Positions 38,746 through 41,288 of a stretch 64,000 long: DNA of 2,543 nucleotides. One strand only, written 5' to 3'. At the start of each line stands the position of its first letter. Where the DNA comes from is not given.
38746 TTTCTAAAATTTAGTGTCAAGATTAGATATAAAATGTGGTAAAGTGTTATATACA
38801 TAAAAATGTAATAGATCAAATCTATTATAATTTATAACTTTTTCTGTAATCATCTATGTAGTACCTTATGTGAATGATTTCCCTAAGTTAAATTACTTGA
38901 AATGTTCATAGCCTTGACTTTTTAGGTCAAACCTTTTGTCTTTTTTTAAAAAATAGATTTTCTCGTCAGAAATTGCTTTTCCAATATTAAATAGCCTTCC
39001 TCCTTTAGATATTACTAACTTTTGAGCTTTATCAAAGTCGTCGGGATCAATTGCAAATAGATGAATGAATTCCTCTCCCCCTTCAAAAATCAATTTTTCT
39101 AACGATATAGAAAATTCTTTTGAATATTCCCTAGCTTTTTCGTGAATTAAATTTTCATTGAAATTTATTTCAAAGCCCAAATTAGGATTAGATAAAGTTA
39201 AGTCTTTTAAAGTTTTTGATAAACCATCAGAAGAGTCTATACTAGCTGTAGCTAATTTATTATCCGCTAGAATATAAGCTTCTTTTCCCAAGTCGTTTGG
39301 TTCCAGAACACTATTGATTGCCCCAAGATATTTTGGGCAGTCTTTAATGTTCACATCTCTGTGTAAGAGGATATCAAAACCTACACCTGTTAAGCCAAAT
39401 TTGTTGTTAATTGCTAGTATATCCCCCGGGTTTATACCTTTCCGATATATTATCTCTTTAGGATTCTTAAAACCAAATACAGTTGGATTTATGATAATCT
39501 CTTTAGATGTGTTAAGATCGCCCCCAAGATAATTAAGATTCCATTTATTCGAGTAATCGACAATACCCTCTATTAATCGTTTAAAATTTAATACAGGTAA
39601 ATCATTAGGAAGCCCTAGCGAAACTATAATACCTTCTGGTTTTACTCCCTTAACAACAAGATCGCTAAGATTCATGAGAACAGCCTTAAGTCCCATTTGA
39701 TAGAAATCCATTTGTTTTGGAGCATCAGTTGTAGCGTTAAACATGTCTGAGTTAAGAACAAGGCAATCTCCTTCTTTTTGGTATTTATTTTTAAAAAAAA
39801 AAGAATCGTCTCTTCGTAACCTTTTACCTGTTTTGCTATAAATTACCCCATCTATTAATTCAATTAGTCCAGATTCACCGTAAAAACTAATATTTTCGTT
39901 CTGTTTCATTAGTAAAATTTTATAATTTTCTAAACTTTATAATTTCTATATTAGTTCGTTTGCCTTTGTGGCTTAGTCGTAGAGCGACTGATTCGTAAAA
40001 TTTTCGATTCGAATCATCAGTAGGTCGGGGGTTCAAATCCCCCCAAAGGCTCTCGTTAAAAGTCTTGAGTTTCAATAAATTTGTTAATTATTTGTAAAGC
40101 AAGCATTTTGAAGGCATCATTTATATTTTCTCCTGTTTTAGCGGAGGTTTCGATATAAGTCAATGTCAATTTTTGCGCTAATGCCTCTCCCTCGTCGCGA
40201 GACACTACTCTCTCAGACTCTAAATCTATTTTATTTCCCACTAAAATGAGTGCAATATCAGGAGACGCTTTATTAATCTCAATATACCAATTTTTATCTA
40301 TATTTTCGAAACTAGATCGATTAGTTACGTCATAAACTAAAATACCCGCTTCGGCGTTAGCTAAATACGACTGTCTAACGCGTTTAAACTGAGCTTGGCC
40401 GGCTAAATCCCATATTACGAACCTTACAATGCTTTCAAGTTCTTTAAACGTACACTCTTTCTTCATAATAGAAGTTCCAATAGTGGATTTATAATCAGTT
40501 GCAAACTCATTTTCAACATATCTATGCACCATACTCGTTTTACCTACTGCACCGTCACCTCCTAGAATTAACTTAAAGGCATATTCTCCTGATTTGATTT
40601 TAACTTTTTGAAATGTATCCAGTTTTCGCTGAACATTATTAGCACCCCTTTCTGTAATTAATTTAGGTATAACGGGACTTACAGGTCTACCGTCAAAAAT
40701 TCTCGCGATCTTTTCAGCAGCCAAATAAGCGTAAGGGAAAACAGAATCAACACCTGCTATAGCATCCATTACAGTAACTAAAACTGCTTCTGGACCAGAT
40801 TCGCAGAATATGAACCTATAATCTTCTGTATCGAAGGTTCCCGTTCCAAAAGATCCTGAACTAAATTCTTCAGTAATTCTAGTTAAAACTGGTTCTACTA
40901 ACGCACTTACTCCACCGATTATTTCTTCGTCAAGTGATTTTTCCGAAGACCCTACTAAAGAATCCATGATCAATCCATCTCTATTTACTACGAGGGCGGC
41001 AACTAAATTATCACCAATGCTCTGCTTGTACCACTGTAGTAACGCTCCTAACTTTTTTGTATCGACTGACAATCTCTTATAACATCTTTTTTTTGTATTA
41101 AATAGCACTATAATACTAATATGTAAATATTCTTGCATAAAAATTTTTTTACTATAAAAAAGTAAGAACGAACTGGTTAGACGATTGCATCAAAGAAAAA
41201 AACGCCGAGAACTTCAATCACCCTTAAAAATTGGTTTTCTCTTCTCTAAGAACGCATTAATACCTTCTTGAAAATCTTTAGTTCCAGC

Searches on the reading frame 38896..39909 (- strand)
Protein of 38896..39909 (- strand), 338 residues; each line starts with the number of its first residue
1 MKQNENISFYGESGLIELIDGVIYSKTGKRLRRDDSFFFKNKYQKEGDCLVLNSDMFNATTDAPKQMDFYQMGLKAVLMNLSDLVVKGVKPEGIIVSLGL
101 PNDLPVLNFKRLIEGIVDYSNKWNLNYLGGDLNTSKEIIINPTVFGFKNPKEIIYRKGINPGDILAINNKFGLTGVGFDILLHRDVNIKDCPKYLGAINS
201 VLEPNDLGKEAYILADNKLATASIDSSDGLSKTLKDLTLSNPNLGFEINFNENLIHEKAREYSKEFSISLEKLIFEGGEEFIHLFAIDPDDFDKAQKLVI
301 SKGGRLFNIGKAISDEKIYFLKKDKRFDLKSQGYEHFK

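Call 56: search_protein_families(library=pfam, proteins=[window:38896-39909:-], max_evalue=0.0001)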
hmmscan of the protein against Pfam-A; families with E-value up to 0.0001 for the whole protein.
window:38896-39909:- (338 aa): 1 family
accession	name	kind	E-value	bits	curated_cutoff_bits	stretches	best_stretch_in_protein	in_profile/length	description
PF00586.29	AIRS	-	2.9e-17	63.5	24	1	45-146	10-110/112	AIR synthase related protein, N-terminal domain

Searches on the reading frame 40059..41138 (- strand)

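Call 56: search_protein_families(library=pfam, proteins=[window:40059-41138:-], max_evalue=0.0001)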
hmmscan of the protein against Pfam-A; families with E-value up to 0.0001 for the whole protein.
window:40059-41138:- (360 aa): 4 families
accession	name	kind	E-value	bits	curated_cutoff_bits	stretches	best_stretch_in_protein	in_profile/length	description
PF00071.28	Ras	-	6.6e-51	172.5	21.6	1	189-350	1-160/162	Ras family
PF08477.19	Roc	-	1.2e-30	106.6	27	1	189-305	1-119/119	Ras of Complex, Roc, domain of DAPkinase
PF00025.27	Arf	-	3.7e-14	53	22.3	1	190-347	18-171/174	ADP-ribosylation factor family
PF04670.18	Gtr1_RagA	-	4.9e-06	26.6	22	1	189-310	1-127/232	Gtr1/RagA G protein conserved region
